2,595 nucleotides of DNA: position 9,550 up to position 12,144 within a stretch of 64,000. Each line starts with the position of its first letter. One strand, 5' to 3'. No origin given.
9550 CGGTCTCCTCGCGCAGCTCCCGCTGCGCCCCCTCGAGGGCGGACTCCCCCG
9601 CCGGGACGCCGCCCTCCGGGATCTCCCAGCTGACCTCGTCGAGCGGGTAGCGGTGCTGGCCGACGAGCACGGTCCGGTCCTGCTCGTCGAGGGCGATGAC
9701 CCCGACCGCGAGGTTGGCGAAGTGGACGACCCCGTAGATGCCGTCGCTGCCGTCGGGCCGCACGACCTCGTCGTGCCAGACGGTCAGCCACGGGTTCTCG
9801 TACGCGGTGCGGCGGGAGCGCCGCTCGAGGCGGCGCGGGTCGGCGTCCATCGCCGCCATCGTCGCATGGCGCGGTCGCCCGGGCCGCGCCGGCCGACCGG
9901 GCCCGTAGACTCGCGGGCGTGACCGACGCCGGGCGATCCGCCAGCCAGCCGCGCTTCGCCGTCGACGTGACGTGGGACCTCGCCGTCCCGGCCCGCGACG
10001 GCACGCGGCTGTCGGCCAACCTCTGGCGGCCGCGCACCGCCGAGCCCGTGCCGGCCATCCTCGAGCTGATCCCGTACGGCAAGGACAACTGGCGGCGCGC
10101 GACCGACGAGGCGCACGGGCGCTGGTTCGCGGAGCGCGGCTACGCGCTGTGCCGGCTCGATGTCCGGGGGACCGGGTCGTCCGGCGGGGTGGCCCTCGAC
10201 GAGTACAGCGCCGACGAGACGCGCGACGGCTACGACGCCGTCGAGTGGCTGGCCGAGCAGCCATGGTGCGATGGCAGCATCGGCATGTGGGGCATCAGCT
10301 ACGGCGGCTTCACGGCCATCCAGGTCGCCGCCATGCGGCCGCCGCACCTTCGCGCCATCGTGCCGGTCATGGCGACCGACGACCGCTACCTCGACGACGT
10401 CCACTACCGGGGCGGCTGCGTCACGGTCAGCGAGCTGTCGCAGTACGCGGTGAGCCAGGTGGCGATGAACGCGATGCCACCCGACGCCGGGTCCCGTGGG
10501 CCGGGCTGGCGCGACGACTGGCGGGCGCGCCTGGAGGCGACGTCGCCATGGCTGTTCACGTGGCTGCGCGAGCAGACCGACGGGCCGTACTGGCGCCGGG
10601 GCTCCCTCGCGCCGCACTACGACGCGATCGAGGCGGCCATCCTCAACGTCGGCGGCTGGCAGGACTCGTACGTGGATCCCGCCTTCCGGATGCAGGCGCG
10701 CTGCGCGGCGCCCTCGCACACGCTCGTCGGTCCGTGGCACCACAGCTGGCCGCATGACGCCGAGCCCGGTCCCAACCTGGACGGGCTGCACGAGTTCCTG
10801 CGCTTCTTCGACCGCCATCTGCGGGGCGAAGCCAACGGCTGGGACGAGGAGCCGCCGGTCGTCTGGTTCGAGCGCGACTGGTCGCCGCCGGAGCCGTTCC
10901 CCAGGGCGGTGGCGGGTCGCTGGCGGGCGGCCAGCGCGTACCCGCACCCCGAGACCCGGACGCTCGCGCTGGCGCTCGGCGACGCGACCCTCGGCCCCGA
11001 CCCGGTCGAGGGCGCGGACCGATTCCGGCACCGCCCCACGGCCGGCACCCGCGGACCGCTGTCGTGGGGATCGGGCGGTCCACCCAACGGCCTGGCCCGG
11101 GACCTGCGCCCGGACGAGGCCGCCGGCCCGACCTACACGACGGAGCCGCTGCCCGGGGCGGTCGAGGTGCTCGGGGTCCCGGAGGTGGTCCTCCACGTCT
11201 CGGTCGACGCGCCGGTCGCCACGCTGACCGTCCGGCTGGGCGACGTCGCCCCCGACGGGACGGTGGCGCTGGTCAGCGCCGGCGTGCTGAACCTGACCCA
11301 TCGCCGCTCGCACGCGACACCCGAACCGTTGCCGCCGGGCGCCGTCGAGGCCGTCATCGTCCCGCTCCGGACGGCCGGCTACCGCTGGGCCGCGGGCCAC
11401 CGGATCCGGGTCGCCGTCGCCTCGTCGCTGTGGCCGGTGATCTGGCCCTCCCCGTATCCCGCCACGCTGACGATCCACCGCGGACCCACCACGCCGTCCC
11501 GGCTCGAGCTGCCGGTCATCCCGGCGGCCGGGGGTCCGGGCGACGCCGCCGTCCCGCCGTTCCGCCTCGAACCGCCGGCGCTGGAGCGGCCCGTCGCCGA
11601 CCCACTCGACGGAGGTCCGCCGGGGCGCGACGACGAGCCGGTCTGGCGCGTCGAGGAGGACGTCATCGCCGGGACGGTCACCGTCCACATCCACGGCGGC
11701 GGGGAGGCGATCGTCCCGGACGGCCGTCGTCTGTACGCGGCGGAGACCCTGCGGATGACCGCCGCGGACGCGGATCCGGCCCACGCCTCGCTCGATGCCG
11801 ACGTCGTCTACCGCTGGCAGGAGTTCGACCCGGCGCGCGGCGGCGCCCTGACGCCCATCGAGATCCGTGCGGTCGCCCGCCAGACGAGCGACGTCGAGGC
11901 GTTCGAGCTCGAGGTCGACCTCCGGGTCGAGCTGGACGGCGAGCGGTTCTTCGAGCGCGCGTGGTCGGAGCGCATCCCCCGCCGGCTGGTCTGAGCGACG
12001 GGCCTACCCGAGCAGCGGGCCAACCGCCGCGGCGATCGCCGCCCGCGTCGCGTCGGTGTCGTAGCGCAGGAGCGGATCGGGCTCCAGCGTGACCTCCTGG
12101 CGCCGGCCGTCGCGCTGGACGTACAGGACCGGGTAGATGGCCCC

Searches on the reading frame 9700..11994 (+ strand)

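Call 68: search_protein_families(library=pfam, proteins=[window:9700-11994:+], max_evalue=0.00001)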
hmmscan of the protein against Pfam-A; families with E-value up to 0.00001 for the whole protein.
window:9700-11994:+ (764 aa): 6 families
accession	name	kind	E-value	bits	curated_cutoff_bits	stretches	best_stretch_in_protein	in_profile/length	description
PF02129.25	Peptidase_S15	-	1.3e-62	212.3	23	1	100-349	1-261/262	X-Pro dipeptidyl-peptidase (S15 family)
PF08530.16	PepX_C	-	2e-37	129.6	22.5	1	379-599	1-213/217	X-Pro dipeptidyl-peptidase C-terminal non-catalytic domain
PF00326.27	Peptidase_S9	-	2.9e-09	37.2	22.6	1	141-225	8-97/213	Prolyl oligopeptidase family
PF12146.15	Hydrolase_4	-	4e-07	30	27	1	140-221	24-105/239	Serine aminopeptidase, S33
PF00561.26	Abhydrolase_1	-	2.4e-06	27.8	25.8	1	143-225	23-102/245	alpha/beta hydrolase fold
PF06500.17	FrsA-like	-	7.9e-06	25.3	22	0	93-223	170-296/414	Esterase FrsA-like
